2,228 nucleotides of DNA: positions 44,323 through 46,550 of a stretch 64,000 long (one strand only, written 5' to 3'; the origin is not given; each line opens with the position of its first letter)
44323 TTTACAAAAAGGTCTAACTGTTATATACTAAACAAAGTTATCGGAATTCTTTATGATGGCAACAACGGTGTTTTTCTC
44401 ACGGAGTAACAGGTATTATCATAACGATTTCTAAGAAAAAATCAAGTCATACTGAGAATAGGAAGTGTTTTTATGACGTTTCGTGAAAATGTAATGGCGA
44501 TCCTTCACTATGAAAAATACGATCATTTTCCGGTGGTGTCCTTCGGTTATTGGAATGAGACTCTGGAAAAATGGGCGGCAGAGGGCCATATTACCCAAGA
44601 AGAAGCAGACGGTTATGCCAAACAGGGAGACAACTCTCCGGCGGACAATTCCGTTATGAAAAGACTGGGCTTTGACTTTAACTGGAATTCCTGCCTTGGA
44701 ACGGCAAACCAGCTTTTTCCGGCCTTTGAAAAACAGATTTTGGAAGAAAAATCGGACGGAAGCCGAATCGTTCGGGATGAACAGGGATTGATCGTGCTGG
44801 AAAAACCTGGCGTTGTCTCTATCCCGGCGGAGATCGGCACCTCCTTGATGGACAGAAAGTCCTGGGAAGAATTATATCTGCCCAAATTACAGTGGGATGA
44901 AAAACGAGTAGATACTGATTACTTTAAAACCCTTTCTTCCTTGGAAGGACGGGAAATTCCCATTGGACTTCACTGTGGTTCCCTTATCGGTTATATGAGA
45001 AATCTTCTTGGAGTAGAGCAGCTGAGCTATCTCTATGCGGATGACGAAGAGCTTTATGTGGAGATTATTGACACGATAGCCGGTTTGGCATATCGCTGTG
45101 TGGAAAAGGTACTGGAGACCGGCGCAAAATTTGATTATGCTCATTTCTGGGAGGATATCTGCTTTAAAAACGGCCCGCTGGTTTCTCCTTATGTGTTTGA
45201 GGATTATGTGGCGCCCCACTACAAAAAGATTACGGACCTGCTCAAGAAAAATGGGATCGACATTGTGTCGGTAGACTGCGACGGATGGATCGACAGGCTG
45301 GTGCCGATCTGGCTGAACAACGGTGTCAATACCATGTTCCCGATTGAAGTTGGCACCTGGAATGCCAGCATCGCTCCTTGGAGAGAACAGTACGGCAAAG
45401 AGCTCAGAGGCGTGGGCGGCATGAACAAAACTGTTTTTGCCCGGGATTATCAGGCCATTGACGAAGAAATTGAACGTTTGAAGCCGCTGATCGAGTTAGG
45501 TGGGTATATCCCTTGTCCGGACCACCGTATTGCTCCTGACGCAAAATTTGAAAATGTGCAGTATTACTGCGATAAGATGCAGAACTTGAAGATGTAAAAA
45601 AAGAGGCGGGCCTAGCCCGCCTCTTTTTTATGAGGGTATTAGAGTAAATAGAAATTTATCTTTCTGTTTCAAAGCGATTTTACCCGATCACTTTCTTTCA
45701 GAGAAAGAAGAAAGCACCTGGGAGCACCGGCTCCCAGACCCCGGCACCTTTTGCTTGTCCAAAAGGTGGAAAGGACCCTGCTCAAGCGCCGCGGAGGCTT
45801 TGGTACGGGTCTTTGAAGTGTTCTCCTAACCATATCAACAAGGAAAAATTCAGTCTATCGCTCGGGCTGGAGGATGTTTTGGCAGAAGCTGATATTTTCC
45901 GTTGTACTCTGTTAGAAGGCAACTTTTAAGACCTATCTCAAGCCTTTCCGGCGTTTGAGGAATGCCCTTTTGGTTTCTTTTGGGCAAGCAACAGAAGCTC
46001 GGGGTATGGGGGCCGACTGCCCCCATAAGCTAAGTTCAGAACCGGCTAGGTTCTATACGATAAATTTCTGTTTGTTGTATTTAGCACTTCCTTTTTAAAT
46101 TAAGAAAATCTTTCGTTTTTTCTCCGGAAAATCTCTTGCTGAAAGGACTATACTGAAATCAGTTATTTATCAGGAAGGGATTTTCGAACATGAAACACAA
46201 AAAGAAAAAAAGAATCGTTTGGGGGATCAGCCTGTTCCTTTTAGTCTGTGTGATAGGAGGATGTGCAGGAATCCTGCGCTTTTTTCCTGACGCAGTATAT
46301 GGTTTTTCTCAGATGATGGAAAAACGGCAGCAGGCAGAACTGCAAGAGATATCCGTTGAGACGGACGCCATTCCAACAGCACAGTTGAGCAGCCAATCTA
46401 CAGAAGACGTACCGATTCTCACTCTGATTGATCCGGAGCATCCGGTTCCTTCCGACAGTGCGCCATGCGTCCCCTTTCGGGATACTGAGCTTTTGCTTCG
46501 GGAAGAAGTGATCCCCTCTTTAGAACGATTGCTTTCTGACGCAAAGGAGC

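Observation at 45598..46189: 592-bp ORF-free spacer with a closed multi-helix fold: a large structured RNA on the + strand, or a MITE-like insertion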

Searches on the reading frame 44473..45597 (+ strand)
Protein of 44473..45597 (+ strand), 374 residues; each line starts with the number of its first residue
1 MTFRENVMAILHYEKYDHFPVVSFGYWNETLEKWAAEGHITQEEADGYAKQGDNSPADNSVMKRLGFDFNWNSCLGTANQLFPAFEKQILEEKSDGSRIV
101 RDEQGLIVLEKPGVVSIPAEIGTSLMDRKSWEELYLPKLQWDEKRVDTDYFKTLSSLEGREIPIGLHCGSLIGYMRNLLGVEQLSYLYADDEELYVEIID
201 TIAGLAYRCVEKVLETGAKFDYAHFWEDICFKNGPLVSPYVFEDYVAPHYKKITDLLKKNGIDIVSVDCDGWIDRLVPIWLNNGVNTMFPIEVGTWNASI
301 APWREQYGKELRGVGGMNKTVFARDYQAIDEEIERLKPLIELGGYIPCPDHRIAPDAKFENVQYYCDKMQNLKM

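Call 10: search_protein_families(library=pfam, proteins=[window:44473-45597:+])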
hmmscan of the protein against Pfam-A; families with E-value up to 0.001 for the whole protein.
window:44473-45597:+ (374 aa): 1 family
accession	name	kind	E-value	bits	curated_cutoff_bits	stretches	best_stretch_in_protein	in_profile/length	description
PF01208.23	URO-D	-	1.6e-07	31.2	23.9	1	160-369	135-343/346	Uroporphyrinogen decarboxylase (URO-D)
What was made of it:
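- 45597..45634 (+): Context: intrinsic terminator of the upstream URO-D-like gene. It has a perfect 15-bp stem, an A-run before it and a T-run after it. The gene matches Pfam URO-D (call 10).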

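Call 13: find_encoding_contigs(protein=window:44473-45597:+, flank=3000, max_places=10)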
Protein window:44473-45597:+ (374 aa): no gene with exactly this product is on record in the collection.

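Call 22: find_homologous_proteins(query=window:44473-45597:+, max_evalue=1e-60)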
Query window:44473-45597:+ (374 aa): 4995 proteins with E <= 1e-60 among 6881 candidates; the best 120 are listed.
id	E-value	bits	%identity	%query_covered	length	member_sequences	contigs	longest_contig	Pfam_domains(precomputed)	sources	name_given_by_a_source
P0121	7.3e-261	883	100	100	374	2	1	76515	PF01208.24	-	-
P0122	1.7e-258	875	99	100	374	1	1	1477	PF01208.24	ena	-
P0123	9.2e-250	847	95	100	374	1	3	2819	PF01208.24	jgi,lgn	jgi:hypothetical protein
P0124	2.4e-249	845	94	100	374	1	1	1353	PF01208.24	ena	-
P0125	1.7e-248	842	95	100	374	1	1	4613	PF01208.24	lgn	-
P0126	5.0e-248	841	94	100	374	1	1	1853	PF01208.24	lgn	-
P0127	2.0e-230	783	87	99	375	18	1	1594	PF01208.24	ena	-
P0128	3.7e-230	782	87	100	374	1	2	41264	PF01208.24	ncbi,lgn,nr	ncbi:MAG: uroporphyrinogen decarboxylase family protein [Fusicatenibacter sp.]|nr:uroporphyrinogen d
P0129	1.1e-229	780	87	100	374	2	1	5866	PF01208.24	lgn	-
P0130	4.1e-229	779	86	100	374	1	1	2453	PF01208.24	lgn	-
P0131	2.1e-227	773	86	100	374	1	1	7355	PF01208.24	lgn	-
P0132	5.9e-225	765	86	100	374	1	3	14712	PF01208.24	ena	-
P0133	1.1e-224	764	85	100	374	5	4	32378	PF01208.24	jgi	-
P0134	1.9e-224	763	84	100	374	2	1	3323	PF01208.24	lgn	-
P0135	4.5e-223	759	84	100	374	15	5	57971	PF01208.24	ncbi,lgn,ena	-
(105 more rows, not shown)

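Call 23: find_encoding_contigs(protein=P0125, flank=4000, max_places=10)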
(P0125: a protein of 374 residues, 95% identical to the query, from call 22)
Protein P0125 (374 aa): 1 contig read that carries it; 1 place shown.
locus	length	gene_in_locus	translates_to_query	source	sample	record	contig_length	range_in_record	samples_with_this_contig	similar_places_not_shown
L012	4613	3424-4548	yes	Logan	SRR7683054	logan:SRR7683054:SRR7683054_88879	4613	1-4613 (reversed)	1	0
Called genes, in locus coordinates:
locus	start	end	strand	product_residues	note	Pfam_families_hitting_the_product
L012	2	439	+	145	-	?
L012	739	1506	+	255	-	-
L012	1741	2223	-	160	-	PF11391:DUF2798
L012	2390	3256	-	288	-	PF02311:AraC_binding, PF00165:HTH_AraC, PF12833:HTH_18, PF00165:HTH_AraC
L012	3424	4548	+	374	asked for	PF01208:URO-D (weak)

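Call 24: find_encoding_contigs(protein=P0123, flank=4000, max_places=10)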
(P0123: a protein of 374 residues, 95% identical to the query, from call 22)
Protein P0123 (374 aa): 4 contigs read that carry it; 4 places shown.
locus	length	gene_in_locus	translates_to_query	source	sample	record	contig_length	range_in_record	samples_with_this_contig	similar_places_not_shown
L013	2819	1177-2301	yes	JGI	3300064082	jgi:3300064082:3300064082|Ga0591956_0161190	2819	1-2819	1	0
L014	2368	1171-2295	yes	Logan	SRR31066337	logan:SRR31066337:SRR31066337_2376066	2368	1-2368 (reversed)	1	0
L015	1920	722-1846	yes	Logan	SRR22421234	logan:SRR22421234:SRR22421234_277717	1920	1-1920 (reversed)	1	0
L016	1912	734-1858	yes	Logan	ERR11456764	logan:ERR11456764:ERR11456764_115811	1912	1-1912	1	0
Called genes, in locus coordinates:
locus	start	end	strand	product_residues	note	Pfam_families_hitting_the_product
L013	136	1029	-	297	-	PF02311:AraC_binding (weak), PF00165:HTH_AraC, PF12833:HTH_18, PF00165:HTH_AraC (weak)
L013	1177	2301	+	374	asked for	PF01208:URO-D (weak)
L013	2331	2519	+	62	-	-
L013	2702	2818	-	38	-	?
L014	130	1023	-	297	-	PF02311:AraC_binding (weak), PF00165:HTH_AraC, PF12833:HTH_18, PF00165:HTH_AraC (weak)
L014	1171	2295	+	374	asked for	PF01208:URO-D (weak)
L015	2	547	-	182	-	?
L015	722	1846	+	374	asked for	PF01208:URO-D (weak)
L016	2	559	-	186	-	?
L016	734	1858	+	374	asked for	PF01208:URO-D (weak)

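Call 25: find_encoding_contigs(protein=P0128, flank=4000, max_places=10)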
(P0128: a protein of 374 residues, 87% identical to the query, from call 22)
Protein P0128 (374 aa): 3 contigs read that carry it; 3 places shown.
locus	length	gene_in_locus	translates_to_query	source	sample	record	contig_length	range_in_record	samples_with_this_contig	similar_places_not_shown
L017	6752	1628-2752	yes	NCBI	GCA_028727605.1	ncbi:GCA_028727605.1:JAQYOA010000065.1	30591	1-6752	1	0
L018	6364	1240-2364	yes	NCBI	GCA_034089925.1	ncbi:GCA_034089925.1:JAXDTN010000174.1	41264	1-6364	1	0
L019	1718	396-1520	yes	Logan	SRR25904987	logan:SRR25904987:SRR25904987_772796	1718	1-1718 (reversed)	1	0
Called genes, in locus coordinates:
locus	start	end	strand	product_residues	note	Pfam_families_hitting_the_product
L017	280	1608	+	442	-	PF02056:Glyco_hydro_4, PF11975:Glyco_hydro_4C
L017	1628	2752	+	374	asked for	PF01208:URO-D (weak)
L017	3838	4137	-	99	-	-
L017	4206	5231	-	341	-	PF02547:Queuosine_synth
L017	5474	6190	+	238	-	PF14378:PAP2_3, PF01569:PAP2 (weak)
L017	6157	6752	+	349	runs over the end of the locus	PF03706:LPG_synthase_TM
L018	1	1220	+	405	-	PF02056:Glyco_hydro_4, PF11975:Glyco_hydro_4C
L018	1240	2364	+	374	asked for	PF01208:URO-D (weak)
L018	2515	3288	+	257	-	PF00702:Hydrolase, PF13344:Hydrolase_6, PF13419:HAD_2 (weak), PF13242:Hydrolase_like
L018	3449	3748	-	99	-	-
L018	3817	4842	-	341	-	PF02547:Queuosine_synth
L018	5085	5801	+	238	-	PF14378:PAP2_3, PF01569:PAP2 (weak)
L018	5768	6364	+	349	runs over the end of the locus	PF03706:LPG_synthase_TM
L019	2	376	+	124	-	?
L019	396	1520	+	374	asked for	PF01208:URO-D (weak)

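Call 35: find_encoding_contigs(protein=P0126, flank=4000, max_places=10)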
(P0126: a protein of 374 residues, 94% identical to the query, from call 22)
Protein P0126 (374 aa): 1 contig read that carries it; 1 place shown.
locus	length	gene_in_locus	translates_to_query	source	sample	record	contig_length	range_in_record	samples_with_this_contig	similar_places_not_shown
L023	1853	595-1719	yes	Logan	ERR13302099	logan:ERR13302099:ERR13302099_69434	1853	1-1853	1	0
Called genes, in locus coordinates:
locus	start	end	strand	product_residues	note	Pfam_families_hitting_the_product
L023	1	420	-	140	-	?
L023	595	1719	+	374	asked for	PF01208:URO-D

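Call 36: find_encoding_contigs(protein=P0122, flank=4000, max_places=10)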
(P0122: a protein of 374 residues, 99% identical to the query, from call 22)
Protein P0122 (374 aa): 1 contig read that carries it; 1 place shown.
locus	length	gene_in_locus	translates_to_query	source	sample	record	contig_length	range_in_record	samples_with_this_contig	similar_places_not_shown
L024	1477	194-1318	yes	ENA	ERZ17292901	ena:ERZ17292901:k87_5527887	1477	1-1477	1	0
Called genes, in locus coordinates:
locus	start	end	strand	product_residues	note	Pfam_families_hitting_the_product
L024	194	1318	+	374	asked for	PF01208:URO-D (weak)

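Call 46: find_encoding_contigs(protein=P0124, flank=4000, max_places=10)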
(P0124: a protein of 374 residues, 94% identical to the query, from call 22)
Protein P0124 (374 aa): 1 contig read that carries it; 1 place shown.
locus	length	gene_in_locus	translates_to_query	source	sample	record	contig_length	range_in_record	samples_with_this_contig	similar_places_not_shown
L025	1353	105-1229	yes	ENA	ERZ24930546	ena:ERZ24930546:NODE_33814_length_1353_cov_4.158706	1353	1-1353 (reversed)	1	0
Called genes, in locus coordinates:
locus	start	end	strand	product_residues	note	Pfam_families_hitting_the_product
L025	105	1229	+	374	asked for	PF01208:URO-D (weak)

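Call 55: find_encoding_contigs(protein=P0132, flank=3000, max_places=10)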
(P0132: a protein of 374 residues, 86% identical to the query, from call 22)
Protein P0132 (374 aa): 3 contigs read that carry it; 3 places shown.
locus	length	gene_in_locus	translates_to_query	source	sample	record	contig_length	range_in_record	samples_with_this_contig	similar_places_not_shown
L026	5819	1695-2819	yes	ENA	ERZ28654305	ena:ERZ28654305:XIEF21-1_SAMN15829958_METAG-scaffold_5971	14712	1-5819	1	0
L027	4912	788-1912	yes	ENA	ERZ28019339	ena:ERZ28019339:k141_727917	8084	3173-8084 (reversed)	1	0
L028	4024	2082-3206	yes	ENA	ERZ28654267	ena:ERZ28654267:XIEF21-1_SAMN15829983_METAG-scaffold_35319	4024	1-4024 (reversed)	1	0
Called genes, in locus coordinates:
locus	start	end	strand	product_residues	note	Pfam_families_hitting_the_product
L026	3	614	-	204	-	?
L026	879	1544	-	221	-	PF02311:AraC_binding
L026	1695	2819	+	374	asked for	PF01208:URO-D (weak)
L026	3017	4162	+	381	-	PF00465:Fe-ADH, PF13685:Fe-ADH_2, PF25137:ADH_Fe_C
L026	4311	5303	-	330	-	PF13280:WYL, PF25583:WCX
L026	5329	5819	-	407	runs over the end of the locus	PF22694:CtpB_N-like, PF00595:PDZ (weak), PF13180:PDZ_2 (weak), PF17820:PDZ_6, PF03572:Peptidase_S41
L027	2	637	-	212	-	?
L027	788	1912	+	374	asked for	PF01208:URO-D (weak)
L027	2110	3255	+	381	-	PF00465:Fe-ADH, PF13685:Fe-ADH_2, PF25137:ADH_Fe_C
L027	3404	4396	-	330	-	PF13280:WYL, PF25583:WCX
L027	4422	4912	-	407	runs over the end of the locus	PF22694:CtpB_N-like, PF00595:PDZ (weak), PF13180:PDZ_2 (weak), PF17820:PDZ_6, PF03572:Peptidase_S41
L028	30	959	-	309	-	-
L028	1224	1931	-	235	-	PF02311:AraC_binding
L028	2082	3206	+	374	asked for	PF01208:URO-D (weak)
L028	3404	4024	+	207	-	?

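Call 56: find_encoding_contigs(protein=P0129, flank=3000, max_places=10)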
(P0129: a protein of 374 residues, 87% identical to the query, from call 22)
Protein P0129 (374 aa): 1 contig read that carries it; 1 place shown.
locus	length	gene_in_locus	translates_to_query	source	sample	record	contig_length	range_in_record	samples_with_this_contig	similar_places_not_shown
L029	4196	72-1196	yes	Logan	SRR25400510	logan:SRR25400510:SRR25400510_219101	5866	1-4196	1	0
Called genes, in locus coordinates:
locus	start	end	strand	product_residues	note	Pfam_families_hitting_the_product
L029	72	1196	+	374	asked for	PF01208:URO-D (weak)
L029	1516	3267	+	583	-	PF00664:ABC_membrane, PF00005:ABC_tran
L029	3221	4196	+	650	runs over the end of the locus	PF00664:ABC_membrane, PF02463:SMC_N (faint), PF00005:ABC_tran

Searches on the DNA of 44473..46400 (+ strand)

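Call 4: search_rna_families(source=window, start=45400, end=46400, threshold=evalue, max_evalue=10, show_alignments=3)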
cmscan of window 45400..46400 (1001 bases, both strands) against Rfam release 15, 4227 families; matches with E-value up to 10: 30.
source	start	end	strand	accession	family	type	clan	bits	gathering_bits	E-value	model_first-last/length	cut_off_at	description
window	45576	45673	+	RF03531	n00280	Gene; sRNA;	-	26.6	65.2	0.094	1-101/101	no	Clostridioides difficile sRNA included into helicase gene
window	45553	45638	+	RF02426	SpF03_sRNA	Gene; sRNA;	-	24.6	50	0.44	1-106/106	no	Streptococcus sRNA SpF03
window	45592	45672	-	RF02029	sraA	Gene; sRNA;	-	24.3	56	0.35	1-95/95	no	sraA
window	45540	45626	+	RF02083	OrzO-P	Gene; antitoxin;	-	23.8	60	0.3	1-76/76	no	OrzO-P RNA antitoxin family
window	45592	45668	-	RF00558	L20_leader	Cis-reg; leader;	-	23.4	58.7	0.048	1-127/127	no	Ribosomal protein L20 leader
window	45596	45627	-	RF02629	RmaA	Gene; sRNA;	-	22.8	57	0.24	16-47/113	no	Regulator of motility and amylovoran A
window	45597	45657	+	RF02420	Bp1_162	Gene; sRNA;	-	22.5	50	0.35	1-100/100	no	Burkholderia sRNA Bp1_Cand612_SIPHT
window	45552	45634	+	RF02029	sraA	Gene; sRNA;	-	20.8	56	1.9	1-95/95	no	sraA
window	45592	45662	-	RF02053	STnc430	Gene; sRNA;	-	20.6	47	1.5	1-162/162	no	Enterobacterial sRNA STnc430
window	46126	46186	+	RF01026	MIR828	Gene; miRNA;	-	20.5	69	0.57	1-115/115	no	MIR828 microRNA precursor family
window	45539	45631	+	RF02449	ncr1015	Gene; sRNA;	-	20.5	60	4.2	1-121/121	no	Bacillus sRNA ncr1015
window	45592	45648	-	RF02066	STnc320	Gene; sRNA;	-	20.3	50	0.47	1-55/55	no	Salmonella enterica sRNA STnc320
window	45558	45629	+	RF02057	STnc40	Gene; sRNA;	-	19.7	45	1.5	1-70/70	no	Salmonella enterica sRNA STnc40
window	45542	45629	+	RF02859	Arrc11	Gene; sRNA;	-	19.4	52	1.8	24-124/175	no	Actinobacillus sRNA 11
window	45592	45629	+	RF00166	PrrB_RsmZ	Gene; sRNA;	CL00106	19.3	44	0.052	95-132/133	no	PrrB/RsmZ RNA family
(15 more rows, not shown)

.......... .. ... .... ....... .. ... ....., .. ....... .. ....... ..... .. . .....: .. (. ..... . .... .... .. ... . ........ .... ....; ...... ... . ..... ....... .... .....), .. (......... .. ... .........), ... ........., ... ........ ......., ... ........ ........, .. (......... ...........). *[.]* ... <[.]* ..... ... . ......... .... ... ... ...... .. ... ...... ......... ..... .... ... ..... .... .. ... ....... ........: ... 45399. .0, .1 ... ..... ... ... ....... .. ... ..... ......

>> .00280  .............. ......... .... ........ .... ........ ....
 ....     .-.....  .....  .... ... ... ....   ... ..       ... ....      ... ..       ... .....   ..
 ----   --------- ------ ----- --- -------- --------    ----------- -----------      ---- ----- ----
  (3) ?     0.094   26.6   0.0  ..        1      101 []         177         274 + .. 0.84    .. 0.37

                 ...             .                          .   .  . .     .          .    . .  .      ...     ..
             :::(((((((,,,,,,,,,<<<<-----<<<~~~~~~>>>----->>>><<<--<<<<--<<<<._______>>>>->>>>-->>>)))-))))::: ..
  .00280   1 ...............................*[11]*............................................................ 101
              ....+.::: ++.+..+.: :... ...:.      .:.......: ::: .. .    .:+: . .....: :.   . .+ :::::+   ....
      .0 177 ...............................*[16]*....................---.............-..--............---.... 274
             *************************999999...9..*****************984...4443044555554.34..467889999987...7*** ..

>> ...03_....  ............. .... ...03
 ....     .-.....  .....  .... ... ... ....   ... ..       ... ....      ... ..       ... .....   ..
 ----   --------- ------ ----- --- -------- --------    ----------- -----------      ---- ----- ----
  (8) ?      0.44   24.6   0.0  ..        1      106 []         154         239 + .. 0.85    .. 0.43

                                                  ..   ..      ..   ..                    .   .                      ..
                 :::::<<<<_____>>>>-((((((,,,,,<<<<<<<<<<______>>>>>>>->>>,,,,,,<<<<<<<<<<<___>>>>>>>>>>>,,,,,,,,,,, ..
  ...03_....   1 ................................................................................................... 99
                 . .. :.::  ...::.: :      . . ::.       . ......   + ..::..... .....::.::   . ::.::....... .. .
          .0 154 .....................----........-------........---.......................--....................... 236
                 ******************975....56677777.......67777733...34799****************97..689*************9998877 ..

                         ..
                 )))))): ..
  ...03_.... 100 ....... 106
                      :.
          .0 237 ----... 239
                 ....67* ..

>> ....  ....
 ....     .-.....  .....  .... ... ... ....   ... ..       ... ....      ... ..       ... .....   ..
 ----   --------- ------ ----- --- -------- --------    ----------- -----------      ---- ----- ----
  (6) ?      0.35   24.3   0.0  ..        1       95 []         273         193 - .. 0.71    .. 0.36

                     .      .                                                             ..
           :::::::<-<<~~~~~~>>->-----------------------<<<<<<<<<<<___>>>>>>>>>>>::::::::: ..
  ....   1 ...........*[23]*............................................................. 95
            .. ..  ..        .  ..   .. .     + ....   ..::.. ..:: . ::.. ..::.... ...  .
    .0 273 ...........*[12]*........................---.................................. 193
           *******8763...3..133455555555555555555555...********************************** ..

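Call 8: search_dna_similar(query=window:45598-46189:+, collection=plasmids, mode=distant)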
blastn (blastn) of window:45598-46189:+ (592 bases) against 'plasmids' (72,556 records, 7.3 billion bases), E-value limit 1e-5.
No match.

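Call 63: search_rna_families(source=L013, start=2250, end=2819, threshold=evalue, max_evalue=1)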
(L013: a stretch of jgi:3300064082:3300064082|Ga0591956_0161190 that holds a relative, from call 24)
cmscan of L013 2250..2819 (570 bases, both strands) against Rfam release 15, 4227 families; matches with E-value up to 1: 10.
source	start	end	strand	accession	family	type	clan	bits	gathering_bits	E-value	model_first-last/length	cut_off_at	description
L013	2293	2350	-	RF02066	STnc320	Gene; sRNA;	-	23.7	50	0.042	1-55/55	no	Salmonella enterica sRNA STnc320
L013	2300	2359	+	RF02420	Bp1_162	Gene; sRNA;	-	22.5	50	0.2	1-100/100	no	Burkholderia sRNA Bp1_Cand612_SIPHT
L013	2271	2329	+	RF00370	sroD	Gene; sRNA;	-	19.8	50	0.22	1-86/86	no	sroD RNA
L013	2301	2331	+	RF02066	STnc320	Gene; sRNA;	-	19.6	50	0.4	20-51/55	no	Salmonella enterica sRNA STnc320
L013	2299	2326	+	RF02601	BASRCI337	Gene; sRNA;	-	19.1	229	0.021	162-189/191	no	Brucella sRNA CI337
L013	2293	2396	-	RF00558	L20_leader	Cis-reg; leader;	-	19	58.7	0.36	1-127/127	no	Ribosomal protein L20 leader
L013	2250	2331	+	RF00077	SraB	Gene; sRNA;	-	18.1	130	0.37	41-169/169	5'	SraB RNA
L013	2502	2572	-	RF01394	isrK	Gene; sRNA;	-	17.9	50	0.17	1-77/77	no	isrK Hfq binding RNA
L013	2301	2334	+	RF00489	ctRNA_p42d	Gene; antisense;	-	17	50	0.88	1-46/46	no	ctRNA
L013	2250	2330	+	RF00166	PrrB_RsmZ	Gene; sRNA;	CL00106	16.1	44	0.21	64-133/133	5'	PrrB/RsmZ RNA family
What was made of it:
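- On Rfam families (ROOL, GOLLD, OLE, raiA, 6S, RNase P, tmRNA, SRP and all 4227 models): The L013 homologue gave the same result (call 63).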

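Call 67: search_dna_similar(query=window:45630-46100:+, collection=phages, mode=distant)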
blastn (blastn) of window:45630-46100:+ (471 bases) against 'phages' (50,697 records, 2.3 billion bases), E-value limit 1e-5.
No match.
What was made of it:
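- Tried and rejected: Plasmid and phage BLAST: no match (calls 8, 67).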
